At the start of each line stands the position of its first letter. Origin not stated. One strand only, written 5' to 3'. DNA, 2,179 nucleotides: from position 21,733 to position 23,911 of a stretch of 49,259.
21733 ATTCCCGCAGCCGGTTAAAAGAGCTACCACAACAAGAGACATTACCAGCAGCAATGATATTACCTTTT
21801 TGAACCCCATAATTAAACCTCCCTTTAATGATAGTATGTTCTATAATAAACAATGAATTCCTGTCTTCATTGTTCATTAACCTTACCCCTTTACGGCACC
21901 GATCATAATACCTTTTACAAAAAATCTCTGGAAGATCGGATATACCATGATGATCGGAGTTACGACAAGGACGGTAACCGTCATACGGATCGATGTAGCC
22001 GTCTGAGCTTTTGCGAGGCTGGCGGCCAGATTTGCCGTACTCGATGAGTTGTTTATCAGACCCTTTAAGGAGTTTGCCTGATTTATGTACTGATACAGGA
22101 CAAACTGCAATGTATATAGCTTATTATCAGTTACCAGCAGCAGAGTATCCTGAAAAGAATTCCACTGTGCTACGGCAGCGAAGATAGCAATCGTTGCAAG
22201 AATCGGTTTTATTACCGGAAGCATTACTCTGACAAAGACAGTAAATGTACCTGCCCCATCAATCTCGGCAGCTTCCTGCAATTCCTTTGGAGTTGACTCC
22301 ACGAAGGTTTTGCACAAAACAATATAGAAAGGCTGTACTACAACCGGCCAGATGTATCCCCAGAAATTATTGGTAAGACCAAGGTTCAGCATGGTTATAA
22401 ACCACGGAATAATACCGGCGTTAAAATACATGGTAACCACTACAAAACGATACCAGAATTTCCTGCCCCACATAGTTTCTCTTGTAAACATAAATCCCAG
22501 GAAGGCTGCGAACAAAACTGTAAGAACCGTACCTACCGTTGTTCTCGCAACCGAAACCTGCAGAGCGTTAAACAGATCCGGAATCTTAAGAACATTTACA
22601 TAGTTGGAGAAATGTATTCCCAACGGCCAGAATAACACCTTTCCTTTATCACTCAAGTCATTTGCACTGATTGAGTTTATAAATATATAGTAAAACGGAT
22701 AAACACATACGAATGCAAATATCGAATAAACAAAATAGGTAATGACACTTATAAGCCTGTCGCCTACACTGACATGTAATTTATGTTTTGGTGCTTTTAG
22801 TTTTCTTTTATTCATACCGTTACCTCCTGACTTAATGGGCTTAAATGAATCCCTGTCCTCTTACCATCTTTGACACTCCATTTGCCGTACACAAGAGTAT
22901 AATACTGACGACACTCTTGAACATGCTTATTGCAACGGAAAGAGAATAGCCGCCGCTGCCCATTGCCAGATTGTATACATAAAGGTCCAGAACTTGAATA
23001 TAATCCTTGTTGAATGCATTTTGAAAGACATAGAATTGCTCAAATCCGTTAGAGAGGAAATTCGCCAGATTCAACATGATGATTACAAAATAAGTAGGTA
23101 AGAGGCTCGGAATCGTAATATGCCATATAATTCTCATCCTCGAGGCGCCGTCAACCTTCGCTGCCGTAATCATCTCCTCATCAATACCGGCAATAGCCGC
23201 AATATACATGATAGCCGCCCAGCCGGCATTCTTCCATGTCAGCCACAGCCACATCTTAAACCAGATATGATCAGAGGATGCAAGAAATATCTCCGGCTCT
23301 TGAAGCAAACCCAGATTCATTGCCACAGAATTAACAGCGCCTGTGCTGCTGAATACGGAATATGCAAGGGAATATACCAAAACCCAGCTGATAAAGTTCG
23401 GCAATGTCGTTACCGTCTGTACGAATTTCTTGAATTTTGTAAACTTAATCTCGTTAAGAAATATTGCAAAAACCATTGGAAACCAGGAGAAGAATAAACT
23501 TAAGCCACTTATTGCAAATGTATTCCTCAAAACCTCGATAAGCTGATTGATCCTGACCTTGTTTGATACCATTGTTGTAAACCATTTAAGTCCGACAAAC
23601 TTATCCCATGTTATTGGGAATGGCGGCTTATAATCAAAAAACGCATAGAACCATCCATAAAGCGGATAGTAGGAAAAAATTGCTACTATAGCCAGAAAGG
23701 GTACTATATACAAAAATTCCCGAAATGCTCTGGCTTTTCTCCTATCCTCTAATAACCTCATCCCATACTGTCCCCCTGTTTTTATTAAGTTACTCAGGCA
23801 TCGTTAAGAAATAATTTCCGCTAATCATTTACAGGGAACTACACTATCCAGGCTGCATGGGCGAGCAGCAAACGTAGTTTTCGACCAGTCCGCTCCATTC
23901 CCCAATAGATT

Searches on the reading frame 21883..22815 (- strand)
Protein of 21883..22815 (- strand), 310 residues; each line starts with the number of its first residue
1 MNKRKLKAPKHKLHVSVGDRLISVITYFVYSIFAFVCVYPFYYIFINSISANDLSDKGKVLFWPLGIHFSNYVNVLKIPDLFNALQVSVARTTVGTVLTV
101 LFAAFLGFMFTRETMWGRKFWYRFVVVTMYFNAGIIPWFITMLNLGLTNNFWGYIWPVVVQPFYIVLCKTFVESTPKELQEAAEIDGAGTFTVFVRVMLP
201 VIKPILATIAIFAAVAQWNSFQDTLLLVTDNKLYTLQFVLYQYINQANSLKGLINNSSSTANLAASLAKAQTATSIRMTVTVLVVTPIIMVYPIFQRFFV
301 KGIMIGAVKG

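Call 77: search_protein_families(library=pfam, proteins=[window:21883-22815:-], max_evalue=0.000001)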
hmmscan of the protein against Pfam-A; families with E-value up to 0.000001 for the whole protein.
window:21883-22815:- (310 aa): 1 family
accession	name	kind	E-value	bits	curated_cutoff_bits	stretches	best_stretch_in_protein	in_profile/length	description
PF00528.27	BPD_transp_1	-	2.7e-08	34.2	26.4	1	105-303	3-182/184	Binding-protein-dependent transport system inner membrane component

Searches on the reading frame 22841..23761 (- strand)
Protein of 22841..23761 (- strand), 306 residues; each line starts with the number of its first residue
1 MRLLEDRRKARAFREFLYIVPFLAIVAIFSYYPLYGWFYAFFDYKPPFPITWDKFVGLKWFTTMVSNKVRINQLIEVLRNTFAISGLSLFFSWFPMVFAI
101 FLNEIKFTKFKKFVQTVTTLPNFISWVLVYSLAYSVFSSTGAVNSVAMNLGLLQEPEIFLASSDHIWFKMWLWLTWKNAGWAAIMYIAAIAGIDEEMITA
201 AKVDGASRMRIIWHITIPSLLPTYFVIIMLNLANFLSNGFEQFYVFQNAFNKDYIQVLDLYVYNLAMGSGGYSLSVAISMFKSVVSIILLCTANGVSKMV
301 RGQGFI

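Call 77: search_protein_families(library=pfam, proteins=[window:22841-23761:-], max_evalue=0.000001)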
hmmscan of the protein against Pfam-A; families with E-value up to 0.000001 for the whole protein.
window:22841-23761:- (306 aa): 1 family
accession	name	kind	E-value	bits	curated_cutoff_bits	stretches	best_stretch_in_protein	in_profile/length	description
PF00528.27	BPD_transp_1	-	1.7e-08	34.9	26.4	1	98-289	4-171/184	Binding-protein-dependent transport system inner membrane component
